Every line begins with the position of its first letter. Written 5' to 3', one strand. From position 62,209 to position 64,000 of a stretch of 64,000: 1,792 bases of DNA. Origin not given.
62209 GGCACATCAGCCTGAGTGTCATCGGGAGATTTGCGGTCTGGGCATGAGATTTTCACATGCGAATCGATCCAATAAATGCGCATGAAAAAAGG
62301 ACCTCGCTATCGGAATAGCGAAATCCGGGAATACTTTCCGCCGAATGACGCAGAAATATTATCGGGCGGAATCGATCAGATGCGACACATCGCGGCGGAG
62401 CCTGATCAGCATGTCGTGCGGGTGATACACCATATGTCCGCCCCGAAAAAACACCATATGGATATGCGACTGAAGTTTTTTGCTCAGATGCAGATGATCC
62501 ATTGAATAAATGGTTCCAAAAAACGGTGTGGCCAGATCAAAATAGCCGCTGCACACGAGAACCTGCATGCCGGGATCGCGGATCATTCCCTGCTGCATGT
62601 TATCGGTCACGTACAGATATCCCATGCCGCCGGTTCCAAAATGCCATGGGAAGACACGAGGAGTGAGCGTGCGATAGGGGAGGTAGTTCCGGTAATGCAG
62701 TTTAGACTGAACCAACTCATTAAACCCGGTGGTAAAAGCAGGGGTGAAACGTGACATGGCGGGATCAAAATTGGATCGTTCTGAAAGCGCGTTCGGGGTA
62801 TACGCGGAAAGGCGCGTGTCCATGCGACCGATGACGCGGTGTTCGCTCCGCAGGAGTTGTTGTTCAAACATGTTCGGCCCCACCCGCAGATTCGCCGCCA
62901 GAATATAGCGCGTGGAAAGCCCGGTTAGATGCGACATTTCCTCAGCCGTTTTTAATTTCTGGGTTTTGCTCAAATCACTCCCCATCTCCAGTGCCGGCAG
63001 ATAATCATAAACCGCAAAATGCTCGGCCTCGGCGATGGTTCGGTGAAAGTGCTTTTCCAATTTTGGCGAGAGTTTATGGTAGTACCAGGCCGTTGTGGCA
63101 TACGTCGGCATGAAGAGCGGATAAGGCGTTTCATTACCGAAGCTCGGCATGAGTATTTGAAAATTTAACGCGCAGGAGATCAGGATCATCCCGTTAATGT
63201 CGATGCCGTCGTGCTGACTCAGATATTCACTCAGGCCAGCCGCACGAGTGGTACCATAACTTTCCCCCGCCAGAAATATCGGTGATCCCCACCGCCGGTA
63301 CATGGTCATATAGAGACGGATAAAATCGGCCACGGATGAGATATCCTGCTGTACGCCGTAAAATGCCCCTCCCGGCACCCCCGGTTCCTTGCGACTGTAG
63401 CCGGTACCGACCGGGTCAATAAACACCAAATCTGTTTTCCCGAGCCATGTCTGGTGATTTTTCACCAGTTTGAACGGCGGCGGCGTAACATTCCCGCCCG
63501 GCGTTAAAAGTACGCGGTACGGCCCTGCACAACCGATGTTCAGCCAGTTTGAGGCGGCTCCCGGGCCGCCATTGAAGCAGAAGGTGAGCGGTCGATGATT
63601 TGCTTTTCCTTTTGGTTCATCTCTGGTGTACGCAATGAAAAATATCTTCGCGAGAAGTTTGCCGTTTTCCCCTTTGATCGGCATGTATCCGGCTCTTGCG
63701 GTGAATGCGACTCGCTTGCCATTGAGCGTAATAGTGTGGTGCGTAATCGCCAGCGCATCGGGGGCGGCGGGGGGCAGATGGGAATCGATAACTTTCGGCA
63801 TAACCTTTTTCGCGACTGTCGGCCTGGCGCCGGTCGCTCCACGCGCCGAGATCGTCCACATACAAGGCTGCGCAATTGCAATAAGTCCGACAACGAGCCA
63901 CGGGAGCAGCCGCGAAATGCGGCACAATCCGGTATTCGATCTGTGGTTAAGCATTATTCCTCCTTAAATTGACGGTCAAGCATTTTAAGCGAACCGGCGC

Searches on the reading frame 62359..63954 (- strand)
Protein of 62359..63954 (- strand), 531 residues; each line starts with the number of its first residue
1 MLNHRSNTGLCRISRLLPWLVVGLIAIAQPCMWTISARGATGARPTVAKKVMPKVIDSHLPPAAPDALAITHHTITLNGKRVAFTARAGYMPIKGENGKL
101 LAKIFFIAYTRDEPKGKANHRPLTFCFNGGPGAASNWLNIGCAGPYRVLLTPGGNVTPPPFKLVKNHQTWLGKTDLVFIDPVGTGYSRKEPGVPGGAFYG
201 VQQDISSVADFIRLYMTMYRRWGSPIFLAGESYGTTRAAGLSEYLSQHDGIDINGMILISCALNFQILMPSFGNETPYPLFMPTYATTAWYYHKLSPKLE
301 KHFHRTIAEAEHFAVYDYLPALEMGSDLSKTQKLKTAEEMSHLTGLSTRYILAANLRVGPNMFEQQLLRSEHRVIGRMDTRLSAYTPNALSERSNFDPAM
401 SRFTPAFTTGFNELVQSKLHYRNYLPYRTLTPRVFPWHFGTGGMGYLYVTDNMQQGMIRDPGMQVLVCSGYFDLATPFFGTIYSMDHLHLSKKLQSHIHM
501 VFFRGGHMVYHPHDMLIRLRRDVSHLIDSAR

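Call 37: search_protein_families(library=pfam, proteins=[window:62359-63954:-], max_evalue=0.00001)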
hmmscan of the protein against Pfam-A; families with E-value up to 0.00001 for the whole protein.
window:62359-63954:- (531 aa): 1 family
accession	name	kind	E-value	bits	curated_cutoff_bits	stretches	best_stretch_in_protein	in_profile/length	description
PF00450.28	Peptidase_S10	-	3e-17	63.5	21.9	1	81-496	6-368/420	Serine carboxypeptidase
